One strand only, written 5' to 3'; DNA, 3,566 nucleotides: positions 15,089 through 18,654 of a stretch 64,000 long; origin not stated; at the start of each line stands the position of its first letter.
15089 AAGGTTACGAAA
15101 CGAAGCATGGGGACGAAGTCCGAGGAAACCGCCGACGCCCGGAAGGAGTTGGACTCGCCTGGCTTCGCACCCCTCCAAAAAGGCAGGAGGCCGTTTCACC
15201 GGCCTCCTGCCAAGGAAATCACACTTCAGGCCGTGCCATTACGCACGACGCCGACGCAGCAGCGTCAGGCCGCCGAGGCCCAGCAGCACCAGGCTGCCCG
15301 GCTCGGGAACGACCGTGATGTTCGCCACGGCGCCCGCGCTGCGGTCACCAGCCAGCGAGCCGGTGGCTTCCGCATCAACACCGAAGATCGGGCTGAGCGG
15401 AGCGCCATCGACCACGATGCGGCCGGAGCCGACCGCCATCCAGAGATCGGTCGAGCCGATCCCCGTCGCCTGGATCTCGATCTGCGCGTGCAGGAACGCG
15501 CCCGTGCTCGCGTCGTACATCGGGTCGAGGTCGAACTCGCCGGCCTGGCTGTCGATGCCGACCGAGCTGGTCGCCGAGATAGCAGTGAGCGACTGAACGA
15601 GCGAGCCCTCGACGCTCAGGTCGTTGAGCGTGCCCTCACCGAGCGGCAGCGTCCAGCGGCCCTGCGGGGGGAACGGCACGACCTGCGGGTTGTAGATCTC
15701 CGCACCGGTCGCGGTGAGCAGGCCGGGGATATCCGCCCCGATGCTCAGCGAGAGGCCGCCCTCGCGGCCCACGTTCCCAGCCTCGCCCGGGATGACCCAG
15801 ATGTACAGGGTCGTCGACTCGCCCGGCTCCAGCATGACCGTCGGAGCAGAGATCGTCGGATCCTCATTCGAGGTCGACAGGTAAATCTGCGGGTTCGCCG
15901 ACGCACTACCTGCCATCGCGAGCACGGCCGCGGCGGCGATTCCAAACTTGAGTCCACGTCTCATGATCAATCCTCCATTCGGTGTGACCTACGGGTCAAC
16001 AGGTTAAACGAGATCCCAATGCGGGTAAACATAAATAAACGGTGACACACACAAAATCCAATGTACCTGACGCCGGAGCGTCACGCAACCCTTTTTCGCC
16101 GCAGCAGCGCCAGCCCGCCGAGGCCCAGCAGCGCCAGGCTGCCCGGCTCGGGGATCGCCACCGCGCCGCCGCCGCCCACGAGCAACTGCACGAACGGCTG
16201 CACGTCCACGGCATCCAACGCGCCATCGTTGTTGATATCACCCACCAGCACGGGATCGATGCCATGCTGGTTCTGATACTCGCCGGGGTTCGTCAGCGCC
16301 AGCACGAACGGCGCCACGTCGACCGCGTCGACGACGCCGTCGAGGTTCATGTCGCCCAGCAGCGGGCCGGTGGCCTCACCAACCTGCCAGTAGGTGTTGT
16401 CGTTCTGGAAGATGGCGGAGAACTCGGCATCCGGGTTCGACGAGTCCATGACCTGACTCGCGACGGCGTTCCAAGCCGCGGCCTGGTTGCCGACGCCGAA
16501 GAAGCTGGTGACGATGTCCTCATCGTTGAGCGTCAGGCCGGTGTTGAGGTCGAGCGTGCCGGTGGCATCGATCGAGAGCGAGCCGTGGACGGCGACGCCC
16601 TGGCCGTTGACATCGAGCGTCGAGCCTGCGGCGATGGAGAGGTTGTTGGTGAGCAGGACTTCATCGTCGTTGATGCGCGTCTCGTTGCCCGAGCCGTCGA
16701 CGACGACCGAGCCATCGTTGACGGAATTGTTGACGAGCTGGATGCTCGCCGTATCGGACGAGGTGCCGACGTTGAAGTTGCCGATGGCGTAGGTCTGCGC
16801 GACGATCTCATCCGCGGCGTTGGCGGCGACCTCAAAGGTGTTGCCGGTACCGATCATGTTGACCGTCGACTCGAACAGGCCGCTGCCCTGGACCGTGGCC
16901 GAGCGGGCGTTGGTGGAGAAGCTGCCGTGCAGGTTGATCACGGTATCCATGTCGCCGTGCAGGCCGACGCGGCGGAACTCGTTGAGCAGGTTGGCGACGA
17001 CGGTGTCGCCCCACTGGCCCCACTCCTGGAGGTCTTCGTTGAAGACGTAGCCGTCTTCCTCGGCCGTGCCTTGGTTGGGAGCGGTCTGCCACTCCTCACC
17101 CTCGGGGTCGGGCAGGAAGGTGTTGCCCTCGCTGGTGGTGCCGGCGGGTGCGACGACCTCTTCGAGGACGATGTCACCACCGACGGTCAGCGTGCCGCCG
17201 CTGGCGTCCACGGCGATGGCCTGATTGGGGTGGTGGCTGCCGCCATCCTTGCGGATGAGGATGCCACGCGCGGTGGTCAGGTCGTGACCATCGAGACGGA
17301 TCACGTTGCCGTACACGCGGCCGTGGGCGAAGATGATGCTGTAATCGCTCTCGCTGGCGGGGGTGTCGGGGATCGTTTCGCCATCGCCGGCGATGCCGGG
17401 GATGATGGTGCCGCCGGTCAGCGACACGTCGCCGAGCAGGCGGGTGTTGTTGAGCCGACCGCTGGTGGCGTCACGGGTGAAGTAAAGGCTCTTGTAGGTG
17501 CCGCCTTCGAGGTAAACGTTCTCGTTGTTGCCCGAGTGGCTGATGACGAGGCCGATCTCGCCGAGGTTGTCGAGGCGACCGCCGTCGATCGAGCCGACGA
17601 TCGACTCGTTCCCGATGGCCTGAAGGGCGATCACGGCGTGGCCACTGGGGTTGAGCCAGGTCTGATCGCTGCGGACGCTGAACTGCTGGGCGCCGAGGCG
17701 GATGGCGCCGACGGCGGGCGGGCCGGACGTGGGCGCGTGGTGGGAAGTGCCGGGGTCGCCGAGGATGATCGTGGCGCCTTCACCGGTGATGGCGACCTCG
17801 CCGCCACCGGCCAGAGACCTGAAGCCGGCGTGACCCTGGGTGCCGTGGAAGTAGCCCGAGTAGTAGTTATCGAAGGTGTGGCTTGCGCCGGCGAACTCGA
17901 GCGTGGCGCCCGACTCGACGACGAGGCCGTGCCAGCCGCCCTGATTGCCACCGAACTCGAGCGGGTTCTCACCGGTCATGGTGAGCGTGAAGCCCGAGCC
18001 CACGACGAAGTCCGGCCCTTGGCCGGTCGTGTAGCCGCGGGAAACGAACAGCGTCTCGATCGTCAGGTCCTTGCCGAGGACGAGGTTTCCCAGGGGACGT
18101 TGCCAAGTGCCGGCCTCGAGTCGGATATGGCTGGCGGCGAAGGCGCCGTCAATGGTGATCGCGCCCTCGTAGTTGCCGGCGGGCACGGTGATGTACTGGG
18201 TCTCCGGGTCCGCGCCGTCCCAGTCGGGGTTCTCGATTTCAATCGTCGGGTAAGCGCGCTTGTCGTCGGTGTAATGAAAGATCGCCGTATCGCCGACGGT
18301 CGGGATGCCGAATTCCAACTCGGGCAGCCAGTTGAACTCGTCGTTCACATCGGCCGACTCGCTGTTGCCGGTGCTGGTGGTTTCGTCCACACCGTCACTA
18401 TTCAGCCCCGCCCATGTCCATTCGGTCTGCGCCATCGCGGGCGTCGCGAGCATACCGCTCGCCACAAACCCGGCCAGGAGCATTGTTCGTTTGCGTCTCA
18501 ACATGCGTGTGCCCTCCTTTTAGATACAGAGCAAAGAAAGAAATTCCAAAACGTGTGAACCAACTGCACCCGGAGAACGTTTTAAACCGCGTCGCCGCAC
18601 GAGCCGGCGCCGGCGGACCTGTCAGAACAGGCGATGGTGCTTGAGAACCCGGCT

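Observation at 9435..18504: Tandem array of five co-oriented PEP-CTERM exoprotein genes, four carrying dockerin-like EF-hand pairs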

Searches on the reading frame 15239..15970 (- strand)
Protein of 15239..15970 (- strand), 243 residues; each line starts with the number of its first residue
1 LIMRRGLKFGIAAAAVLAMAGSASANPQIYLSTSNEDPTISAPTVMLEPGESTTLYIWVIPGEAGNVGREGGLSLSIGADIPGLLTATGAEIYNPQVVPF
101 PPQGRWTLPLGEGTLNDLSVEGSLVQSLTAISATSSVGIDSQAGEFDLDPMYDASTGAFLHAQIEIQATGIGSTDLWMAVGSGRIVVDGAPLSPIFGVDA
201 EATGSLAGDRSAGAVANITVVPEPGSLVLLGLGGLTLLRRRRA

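Call 3: search_protein_families(library=pfam, proteins=[window:15239-15970:-], max_evalue=0.1)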
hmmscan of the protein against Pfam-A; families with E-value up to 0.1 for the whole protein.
window:15239-15970:- (243 aa): 1 family
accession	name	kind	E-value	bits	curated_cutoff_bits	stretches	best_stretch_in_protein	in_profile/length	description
PF07589.16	PEP-CTERM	-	2.6e-05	24.6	20.7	1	221-242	2-24/24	PEP-CTERM motif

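Call 4: search_protein_families(library=ncbifam, proteins=[window:15239-15970:-], max_evalue=0.1)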
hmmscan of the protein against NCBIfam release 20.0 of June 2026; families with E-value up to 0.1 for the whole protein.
window:15239-15970:- (243 aa): 11 families
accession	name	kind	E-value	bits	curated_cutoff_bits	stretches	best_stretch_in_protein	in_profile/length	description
NF033554.9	floc_PepA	equivalog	3.4e-05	23.8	80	1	137-242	171-260/261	flocculation-associated PEP-CTERM protein PepA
NF038120.1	PEP_CTERM_QFxxD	subfamily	3.8e-05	23.6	80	1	214-243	184-215/215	NF038120 family PEP-CTERM protein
TIGR02595.1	PEP_CTERM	domain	5e-05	23.8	16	1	221-242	1-22/24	PEP-CTERM sorting domain-containing protein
NF041927.1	Xrt_dep_XDP1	equivalog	0.00027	21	125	1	217-242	216-242/242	exosortase-dependent surface protein XDP1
NF038129.1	PEP_NF038129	equivalog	0.00027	20.8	65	1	209-242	159-194/194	NF038129 family PEP-CTERM protein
NF038125.1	PEP_CTERM_THxN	subfamily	0.00029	20.5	85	1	213-242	212-246/246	THxN family PEP-CTERM protein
NF041538.1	PEP_EDSA_1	subfamily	0.00038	20.2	100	1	214-242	276-307/307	EDSAP-1 family PEP-CTERM protein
NF038126.1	PEP_CTERM_FxDxF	subfamily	0.0023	18.2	50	1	203-242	130-165/165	FxDxF family PEP-CTERM protein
NF038124.1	PEP_CTERM_TLD_A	exception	0.0049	16.5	100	1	217-242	207-234/235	PEP_CTERM-anchored TLD domain-containing protein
NF033947.0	PEP-cistern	hypoth_equivalog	0.023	14.4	60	0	205-242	158-194/195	cistern family PEP-CTERM protein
NF038118.1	PEP_CTERM_CCXG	equivalog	0.069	12.8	90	0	219-242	174-197/199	CCXG family PEP-CTERM protein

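Call 68: find_homologous_proteins(query=window:15242-15970:-, max_evalue=0.01)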
Query window:15242-15970:- (243 aa): 8 proteins with E <= 0.01 among 7906 candidates.
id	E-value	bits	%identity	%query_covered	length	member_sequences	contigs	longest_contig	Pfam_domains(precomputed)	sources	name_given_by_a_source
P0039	2.1e-147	507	100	99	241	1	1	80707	PF07589.17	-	-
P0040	6.3e-4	37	29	31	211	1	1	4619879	PF07589.17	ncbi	ncbi:PEP-CTERM sorting domain-containing protein [Phycisphaeraceae bacterium D3-23]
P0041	9.2e-4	37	45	16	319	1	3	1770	PF07589.17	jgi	jgi:hypothetical protein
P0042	1.0e-3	36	77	5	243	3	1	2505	PF07589.17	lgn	-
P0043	7.0e-3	34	28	44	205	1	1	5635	PF07589.17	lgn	-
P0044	7.9e-3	34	40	19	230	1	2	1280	PF07589.17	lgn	-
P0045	8.7e-3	33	-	-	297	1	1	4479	PF07589.17,PF14339.13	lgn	-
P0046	8.7e-3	33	61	17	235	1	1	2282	PF07589.17,PF00932.26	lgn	-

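Call 70: search_protein_families(library=pfam, proteins=[P0040, P0043], max_evalue=10)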
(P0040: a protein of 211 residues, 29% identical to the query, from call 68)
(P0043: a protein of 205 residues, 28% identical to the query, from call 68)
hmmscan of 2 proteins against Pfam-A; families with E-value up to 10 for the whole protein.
P0040 (211 aa): 1 family
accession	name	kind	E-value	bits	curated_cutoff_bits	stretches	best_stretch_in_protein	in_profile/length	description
PF07589.16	PEP-CTERM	-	1.5e-06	28.5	20.7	1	189-211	1-24/24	PEP-CTERM motif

P0043 (205 aa): 2 families
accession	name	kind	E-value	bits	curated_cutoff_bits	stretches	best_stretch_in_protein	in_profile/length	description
PF07589.16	PEP-CTERM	-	1.6e-06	28.4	20.7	1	184-205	2-24/24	PEP-CTERM motif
PF18205.6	VPDSG-CTERM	-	1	9.7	25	1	189-205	10-26/26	VPDSG-CTERM motif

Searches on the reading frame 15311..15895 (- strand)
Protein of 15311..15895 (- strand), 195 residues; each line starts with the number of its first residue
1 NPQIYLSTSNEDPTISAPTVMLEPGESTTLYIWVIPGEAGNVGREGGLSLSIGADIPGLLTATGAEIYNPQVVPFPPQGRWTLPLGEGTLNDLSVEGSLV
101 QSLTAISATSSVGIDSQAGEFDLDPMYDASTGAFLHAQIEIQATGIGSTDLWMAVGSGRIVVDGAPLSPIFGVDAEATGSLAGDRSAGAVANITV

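Call 69: search_solved_structures(query=window:15311-15895:-, max_evalue=10, show_alignments=3)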
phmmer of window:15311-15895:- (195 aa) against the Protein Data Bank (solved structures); distinct sequences matched with E-value up to 10: 0.

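Call 70: search_protein_families(library=pfam, proteins=[window:15311-15895:-], max_evalue=10)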
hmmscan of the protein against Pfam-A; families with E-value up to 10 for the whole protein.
window:15311-15895:- (195 aa): 0 families

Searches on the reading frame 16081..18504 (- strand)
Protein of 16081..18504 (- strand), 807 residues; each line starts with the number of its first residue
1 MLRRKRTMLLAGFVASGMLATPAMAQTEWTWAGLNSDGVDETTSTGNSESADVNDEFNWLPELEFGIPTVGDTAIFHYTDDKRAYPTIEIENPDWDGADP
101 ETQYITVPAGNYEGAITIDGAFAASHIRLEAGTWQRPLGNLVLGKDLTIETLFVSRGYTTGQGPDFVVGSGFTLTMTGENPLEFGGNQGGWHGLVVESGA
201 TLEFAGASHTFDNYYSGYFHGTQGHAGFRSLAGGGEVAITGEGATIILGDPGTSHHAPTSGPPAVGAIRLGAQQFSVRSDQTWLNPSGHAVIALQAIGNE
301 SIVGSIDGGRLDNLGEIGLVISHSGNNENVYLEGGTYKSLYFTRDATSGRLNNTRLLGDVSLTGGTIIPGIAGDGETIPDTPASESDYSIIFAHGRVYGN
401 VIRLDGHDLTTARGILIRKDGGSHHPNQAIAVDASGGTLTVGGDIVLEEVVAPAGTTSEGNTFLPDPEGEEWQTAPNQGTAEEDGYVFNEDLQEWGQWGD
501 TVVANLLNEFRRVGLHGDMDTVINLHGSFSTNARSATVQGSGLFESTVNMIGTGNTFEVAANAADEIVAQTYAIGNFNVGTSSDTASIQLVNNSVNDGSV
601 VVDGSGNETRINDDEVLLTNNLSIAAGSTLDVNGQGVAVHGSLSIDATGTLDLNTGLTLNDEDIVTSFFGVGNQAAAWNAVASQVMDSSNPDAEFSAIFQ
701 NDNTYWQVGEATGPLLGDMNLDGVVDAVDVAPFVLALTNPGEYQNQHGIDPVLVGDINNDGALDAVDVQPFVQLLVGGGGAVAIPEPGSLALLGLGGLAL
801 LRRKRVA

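Call 3: search_protein_families(library=pfam, proteins=[window:16081-18504:-], max_evalue=0.1)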
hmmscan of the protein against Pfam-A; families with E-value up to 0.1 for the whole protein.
window:16081-18504:- (807 aa): 1 family
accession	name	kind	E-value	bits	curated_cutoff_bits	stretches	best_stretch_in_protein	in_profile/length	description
PF07589.16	PEP-CTERM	-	3.2e-05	24.3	20.7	1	783-805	1-24/24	PEP-CTERM motif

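Call 4: search_protein_families(library=ncbifam, proteins=[window:16081-18504:-], max_evalue=0.1)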
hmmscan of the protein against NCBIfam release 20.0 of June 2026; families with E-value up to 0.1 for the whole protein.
window:16081-18504:- (807 aa): 6 families
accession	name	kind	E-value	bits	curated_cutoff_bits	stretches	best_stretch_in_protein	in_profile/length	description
TIGR02595.1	PEP_CTERM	domain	7.9e-05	23.2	16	1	784-805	1-22/24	PEP-CTERM sorting domain-containing protein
NF041927.1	Xrt_dep_XDP1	equivalog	0.0045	17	125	1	782-805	217-242/242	exosortase-dependent surface protein XDP1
NF038120.1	PEP_CTERM_QFxxD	subfamily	0.0048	16.8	80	1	782-805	191-214/215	NF038120 family PEP-CTERM protein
NF038125.1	PEP_CTERM_THxN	subfamily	0.011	15.3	85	1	782-805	222-246/246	THxN family PEP-CTERM protein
NF053575.1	GAN_nuclease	exception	0.07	11.7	850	0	583-640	84-143/467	GINS-associated RecJ family nuclease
NF038118.1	PEP_CTERM_CCXG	equivalog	0.075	12.7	90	1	769-805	161-197/199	CCXG family PEP-CTERM protein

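Call 14: find_homologous_proteins(query=window:16081-18504:-)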
Query window:16081-18504:- (807 aa): 9 proteins with E <= 0.001 among 8000 candidates.
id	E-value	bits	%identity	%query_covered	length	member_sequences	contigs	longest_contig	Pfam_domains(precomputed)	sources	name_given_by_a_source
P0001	0.0e+0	1515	100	84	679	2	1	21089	-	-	-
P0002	8.6e-163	562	48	76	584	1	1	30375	-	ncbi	ncbi:MAG: hypothetical protein WD009_05315, partial [Phycisphaeraceae bacterium]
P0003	1.8e-153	531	50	73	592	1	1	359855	-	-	-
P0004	6.1e-130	453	44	91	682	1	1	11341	-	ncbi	ncbi:MAG: hypothetical protein WD009_13495, partial [Phycisphaeraceae bacterium]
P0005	4.0e-80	288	36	75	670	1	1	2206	-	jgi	-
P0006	4.3e-40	156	29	88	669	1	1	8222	-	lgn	-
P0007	1.7e-39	154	33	58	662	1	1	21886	-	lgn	-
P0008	7.7e-37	145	31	61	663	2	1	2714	PF07589.17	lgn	-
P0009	1.4e-23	101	30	58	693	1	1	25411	-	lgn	-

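Call 56: predict_structure(alignment_id=A3)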
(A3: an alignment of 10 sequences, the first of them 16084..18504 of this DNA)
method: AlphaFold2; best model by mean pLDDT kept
length: 807 residues; sequences in the alignment: 10
mean_pLDDT: 69.7   pTM: 0.70
mean pLDDT of the five models: 69.7, 67.4, 67.2, 65.9, 60.9
residues with pLDDT >= 90: 272; 70-90: 170; 50-70: 112; < 50: 253
segments of 3 or more residues with pLDDT < 50: 1-24, 39-45, 81-111, 215-227, 256-262, 421-427, 450-511, 714-807
pLDDT, mean of each block of 10 residues (from residue 1): 42 41 64 63 52 85 79 82 44 46 42 77 93 66 96 74 81 96 75 91 97 55 49 94 92 51 69 94 91 89 95 94 76 96 68 91 89 65 88 72 94 85 53 91 81 36 42 42 41 36 35 77 91 53 83 88 58 83 94 70 57 79 97 91 96 91 91 94 95 93 90 47 35 29 30 35 36 27 28 30 30
secondary structure, 60 per line:
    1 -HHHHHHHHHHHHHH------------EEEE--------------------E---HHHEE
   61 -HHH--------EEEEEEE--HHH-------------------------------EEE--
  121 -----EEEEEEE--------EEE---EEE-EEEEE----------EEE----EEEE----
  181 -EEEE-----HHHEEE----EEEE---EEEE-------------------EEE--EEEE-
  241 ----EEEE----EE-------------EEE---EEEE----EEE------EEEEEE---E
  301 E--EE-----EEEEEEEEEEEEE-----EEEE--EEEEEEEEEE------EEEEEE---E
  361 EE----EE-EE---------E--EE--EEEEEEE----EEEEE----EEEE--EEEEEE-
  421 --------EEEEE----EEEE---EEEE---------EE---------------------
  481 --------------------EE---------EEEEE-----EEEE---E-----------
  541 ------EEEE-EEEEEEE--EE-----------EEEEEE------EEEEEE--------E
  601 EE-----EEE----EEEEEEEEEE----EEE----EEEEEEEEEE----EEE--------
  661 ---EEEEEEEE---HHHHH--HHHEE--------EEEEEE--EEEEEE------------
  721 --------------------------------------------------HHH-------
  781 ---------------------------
elements in order (helices of 4 or more, strands of 3 or more residues): H2-15 E28-31 E73-79 E116-118 E126-132 E141-143 E147-149 E151-155 E166-168 E173-176 E182-185 E194-196 E201-204 E208-211 E231-233 E236-239 E245-248 E268-270 E274-277 E282-284 E291-296 E311-323 E329-332 E335-344 E351-356 E360-362 E388-394 E399-403 E408-411 E414-419 E429-433 E438-441 E445-448 E512-516 E522-525 E547-550 E552-558 E574-579 E586-591 E600-602 E608-610 E615-624 E629-631 E636-645 E650-652 E664-671 H675-679 E695-700 E703-708

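Call 60: fold_search(model_id=the predicted structure, library=pdb)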
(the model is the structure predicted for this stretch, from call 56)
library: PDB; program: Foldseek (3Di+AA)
matches with E <= 10: 66; with E <= 0.001: 0
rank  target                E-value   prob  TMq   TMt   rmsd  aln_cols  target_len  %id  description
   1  7ko9                  1.9e-02  0.30  0.15  0.19  17.7       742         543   10  Crystal structure of antigen 43 from uropathogenic Escherichia coli UTI89 (released 2022-03-09)
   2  7jvi_A                2.2e-02  0.33  0.14  0.22  18.5       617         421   10  Crystal structure of a beta-helix domain retrieved from capybara gut metagenome (released 2021-09-08)
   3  5j44_A                4.8e-02  0.15  0.13  0.11  23.2       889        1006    9  Crystal structure of the Secreted Extracellular protein A (SepA) from Shigella flexneri (released 2017-04-12)
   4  1wxr                  6.3e-02  0.20  0.15  0.13  24.4       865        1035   10  Crystal structure of Heme Binding protein, an autotransporter hemoglobine protease from pathogenic Escherichia coli (released 2005-03-01)
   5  8bwk_A                1.1e-01  0.09  0.13  0.14  22.6       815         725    8  Metagenomic derived PL6 alginate lyase (released 2023-12-20)
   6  6a40_A                1.7e-01  0.13  0.15  0.20  19.0       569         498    9  complex structure of Alginate lyase AlyF-OU02 with G4 (released 2019-05-01)
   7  7koh_C                1.8e-01  0.18  0.17  0.22  16.5       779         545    9  Crystal structure of antigen 43 from Escherichia coli EDL933 (released 2022-03-09)
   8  3ak5_C                1.9e-01  0.08  0.11  0.10  23.2       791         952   11  Hemoglobin protease (Hbp) passenger missing domain-2 (released 2010-10-06)
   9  9ozl_B                2.3e-01  0.10  0.11  0.19  15.6       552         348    9  Crystal structure of the polysaccharide lyase RbmB from Vibrio cholerae (released 2026-03-11)
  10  8bwk_C                2.4e-01  0.04  0.11  0.11  23.5       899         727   10  Metagenomic derived PL6 alginate lyase (released 2023-12-20)
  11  9ozl_A                2.6e-01  0.11  0.13  0.22  16.0       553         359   10  Crystal structure of the polysaccharide lyase RbmB from Vibrio cholerae (released 2026-03-11)
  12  1qjv_A                2.7e-01  0.06  0.09  0.14  16.3       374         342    9  Pectin methylesterase PemA from Erwinia chrysanthemi (released 2000-07-14)
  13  7kob                  3.1e-01  0.21  0.17  0.27  14.9       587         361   10  Crystal structure of antigen 43b from Escherichia coli CFT073 (released 2022-03-09)
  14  7dmk_C                3.1e-01  0.05  0.10  0.11  24.5       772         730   11  PL6 alginate lyase BcAlyPL6 (released 2021-10-06)
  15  9mne_B                3.2e-01  0.08  0.13  0.11  23.1       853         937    8  Crystal structure of enteropathogenic Escherichia coli EspC (released 2025-10-29)
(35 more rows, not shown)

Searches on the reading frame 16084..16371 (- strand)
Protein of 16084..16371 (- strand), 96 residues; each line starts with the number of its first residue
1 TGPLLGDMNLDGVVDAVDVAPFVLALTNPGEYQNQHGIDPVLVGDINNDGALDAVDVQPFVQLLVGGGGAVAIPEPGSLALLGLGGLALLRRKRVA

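Call 64: search_protein_families(library=ncbifam, proteins=[window:16084-16371:-], max_evalue=10)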
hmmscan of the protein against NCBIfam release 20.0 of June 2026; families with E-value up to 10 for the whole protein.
seq(96 aa): 16 families
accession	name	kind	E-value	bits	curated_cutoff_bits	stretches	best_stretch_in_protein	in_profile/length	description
NF033554.9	floc_PepA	equivalog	1.6e-06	28.1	80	1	41-94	206-260/261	flocculation-associated PEP-CTERM protein PepA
TIGR02595.1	PEP_CTERM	domain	2.2e-05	25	16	1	73-94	1-22/24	PEP-CTERM sorting domain-containing protein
NF041927.1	Xrt_dep_XDP1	equivalog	0.00017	21.7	125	1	71-94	217-242/242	exosortase-dependent surface protein XDP1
NF038120.1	PEP_CTERM_QFxxD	subfamily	0.00023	21.1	80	1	70-94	190-214/215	NF038120 family PEP-CTERM protein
NF038125.1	PEP_CTERM_THxN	subfamily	0.00086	19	85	1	71-94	222-246/246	THxN family PEP-CTERM protein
NF041538.1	PEP_EDSA_1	subfamily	0.0019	17.9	100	1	72-94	282-307/307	EDSAP-1 family PEP-CTERM protein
NF038129.1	PEP_NF038129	equivalog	0.0021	17.9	65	1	60-94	157-194/194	NF038129 family PEP-CTERM protein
NF038118.1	PEP_CTERM_CCXG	equivalog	0.0021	17.8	90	1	56-94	159-197/199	CCXG family PEP-CTERM protein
NF038124.1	PEP_CTERM_TLD_A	exception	0.0082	15.7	100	1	72-94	210-234/235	PEP_CTERM-anchored TLD domain-containing protein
TIGR03901.2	MYXO-CTERM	domain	0.024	15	20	1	67-94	10-33/34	MYXO-CTERM sorting domain-containing protein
NF038130.1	PEP_NF038130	equivalog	0.058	13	60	1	71-92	261-283/283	NF038130 family PEP-CTERM protein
NF041540.1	dockerin_GC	domain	0.094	13.1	29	1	8-65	12-64/67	GC-type dockerin domain-anchored protein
NF033947.0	PEP-cistern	hypoth_equivalog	0.16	11.7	60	1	69-94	169-194/195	cistern family PEP-CTERM protein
TIGR03778.1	VPDSG_CTERM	subfamily_domain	0.38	10.9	22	1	78-93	9-24/24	VPDSG-CTERM sorting domain-containing protein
NF038126.1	PEP_CTERM_FxDxF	subfamily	0.53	10.5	50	1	71-94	140-165/165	FxDxF family PEP-CTERM protein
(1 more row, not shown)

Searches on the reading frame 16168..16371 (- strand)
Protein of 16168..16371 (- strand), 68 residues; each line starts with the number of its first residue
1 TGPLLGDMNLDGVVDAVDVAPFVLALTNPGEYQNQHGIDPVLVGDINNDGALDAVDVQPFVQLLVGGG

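Call 65: search_protein_families(library=pfam, proteins=[window:16168-16371:-], max_evalue=10)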
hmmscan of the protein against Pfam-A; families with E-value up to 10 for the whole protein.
seq(68 aa): 4 families
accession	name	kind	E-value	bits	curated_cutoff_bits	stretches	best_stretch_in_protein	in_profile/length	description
PF00404.24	Dockerin_1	-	0.00078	20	22.9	1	5-57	1-49/57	Dockerin type I domain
PF13517.12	FG-GAP_3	-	0.0021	19.1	26.9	1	37-54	42-59/61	FG-GAP-like repeat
PF02412.23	TSP_3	-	0.067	13.3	25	1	7-22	15-30/36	Thrombospondin type 3 repeat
PF01839.29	FG-GAP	-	1.3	9.5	22.1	1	41-53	5-17/37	FG-GAP repeat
